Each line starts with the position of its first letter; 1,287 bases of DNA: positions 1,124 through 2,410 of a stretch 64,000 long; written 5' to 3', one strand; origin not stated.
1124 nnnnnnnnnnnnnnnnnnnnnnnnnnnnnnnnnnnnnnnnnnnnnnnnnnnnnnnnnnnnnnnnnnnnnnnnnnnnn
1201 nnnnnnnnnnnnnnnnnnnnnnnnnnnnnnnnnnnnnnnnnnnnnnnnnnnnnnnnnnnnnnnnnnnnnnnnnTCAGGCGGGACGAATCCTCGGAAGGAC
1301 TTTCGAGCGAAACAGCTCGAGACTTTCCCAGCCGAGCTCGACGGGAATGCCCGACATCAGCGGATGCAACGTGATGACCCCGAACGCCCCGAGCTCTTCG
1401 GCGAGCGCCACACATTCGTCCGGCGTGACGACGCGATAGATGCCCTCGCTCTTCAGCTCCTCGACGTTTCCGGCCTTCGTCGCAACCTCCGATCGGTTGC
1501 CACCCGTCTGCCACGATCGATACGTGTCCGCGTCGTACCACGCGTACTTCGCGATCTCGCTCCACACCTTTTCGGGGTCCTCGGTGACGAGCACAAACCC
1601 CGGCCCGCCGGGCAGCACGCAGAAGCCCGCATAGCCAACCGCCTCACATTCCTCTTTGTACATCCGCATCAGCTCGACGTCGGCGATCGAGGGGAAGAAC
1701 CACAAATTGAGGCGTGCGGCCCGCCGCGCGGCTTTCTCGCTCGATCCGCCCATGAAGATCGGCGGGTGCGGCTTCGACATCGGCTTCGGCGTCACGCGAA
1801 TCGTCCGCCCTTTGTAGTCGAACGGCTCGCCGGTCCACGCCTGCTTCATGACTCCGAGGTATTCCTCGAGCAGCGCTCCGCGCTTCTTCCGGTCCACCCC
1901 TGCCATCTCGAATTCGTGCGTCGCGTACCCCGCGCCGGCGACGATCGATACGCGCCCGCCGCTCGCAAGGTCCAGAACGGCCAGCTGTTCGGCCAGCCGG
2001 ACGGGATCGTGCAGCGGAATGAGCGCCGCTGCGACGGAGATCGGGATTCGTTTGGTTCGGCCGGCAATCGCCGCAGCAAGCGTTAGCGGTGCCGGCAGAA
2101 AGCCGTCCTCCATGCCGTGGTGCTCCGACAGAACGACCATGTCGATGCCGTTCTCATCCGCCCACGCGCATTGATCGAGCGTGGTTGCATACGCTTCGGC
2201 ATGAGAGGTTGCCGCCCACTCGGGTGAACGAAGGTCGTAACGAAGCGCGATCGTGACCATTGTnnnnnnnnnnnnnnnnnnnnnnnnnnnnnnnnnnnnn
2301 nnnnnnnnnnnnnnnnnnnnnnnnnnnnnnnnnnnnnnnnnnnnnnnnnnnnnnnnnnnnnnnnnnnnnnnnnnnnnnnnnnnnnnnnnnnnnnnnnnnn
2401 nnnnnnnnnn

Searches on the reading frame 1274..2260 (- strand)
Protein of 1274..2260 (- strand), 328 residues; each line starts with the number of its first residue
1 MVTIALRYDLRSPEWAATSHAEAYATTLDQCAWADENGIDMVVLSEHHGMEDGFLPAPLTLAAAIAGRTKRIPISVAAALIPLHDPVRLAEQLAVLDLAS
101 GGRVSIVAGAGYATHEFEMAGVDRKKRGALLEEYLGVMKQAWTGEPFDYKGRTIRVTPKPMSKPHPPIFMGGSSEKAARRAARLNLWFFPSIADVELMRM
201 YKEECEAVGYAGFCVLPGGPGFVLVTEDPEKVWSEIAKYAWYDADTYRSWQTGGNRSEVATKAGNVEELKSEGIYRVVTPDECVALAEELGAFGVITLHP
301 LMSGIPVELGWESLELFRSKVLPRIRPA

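Call 30: list_cluster_members(proteins=[window:1274-2260:-, window:2264-3190:-, window:3194-4729:-, window:5957-7531:-, window:35415-36494:+, window:36582-37835:-, window:42048-45023:-, window:46514-49060:-, window:53204-54733:-, window:51033-52598:-])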
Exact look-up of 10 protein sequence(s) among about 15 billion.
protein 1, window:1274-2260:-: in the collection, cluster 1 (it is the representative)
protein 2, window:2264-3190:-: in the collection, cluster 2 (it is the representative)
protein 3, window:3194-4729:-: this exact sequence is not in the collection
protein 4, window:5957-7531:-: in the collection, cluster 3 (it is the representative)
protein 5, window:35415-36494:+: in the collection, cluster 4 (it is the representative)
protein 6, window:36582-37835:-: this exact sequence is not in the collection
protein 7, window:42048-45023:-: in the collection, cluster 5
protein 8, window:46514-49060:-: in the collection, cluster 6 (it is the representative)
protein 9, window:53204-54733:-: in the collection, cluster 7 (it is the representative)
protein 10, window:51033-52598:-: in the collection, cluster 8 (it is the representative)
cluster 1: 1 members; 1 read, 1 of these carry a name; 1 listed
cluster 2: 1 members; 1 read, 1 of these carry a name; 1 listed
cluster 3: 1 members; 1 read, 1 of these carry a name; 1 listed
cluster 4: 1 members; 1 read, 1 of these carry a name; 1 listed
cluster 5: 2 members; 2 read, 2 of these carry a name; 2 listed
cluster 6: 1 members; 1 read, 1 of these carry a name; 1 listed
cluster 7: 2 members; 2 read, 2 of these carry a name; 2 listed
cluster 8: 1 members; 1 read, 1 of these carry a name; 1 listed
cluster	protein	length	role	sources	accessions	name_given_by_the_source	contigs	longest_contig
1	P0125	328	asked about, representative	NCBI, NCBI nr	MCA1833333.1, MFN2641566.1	MAG: LLM class flavin-dependent oxidoreductase [Actinomycetota bacterium] | LLM class flavin-dependent oxidoreductase [Actinomycetota bacterium]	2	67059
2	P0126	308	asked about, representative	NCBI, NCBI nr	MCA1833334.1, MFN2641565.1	MAG: cyclase family protein [Actinomycetota bacterium] | cyclase family protein [Actinomycetota bacterium]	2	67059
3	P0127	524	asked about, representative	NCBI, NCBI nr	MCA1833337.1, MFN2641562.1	MAG: AMP-binding protein [Actinomycetota bacterium] | AMP-binding protein [Actinomycetota bacterium]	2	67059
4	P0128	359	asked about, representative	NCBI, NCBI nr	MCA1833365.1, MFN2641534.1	MAG: Zn-dependent alcohol dehydrogenase [Actinomycetota bacterium] | Zn-dependent alcohol dehydrogenase [Actinomycetota bacterium]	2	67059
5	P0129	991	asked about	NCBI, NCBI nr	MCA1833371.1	MAG: ATP-binding cassette domain-containing protein [Actinobacteria bacterium] | ATP-binding cassette domain-containing protein [Actinomycetota bacterium]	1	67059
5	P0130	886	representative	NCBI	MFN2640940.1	MAG: ATP-binding cassette domain-containing protein, partial [Actinomycetota bacterium]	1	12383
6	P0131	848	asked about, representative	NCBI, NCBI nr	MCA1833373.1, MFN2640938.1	MAG: hypothetical protein ABR548_03455 [Actinomycetota bacterium] | hypothetical protein [Actinomycetota bacterium]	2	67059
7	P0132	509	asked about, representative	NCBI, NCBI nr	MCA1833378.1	MAG: hypothetical protein LC750_11755 [Actinobacteria bacterium] | hypothetical protein [Actinomycetota bacterium]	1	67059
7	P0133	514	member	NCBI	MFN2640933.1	MAG: hypothetical protein ABR548_03430, partial [Actinomycetota bacterium]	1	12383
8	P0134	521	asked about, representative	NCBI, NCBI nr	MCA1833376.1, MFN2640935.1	MAG: acyl-CoA synthetase [Actinomycetota bacterium] | acyl-CoA synthetase [Actinomycetota bacterium]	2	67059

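Call 31: find_encoding_contigs(protein=P0130, flank=10000, max_places=3)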
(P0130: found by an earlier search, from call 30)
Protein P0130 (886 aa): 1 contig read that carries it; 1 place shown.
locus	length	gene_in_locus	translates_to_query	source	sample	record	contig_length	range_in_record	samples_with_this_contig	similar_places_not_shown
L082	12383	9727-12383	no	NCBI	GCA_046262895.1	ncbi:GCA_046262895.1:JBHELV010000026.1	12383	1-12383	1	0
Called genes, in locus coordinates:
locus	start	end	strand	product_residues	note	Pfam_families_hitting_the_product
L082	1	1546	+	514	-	?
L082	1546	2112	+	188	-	PF18920:DUF5671 (faint)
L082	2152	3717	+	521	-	PF00501:AMP-binding, PF13193:AMP-binding_C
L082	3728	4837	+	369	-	PF03060:NMO, PF01070:FMN_dh (weak)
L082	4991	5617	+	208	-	-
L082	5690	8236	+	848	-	-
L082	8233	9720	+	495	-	PF13458:Peripla_BP_6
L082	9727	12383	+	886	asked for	PF02653:BPD_transp_2, PF00005:ABC_tran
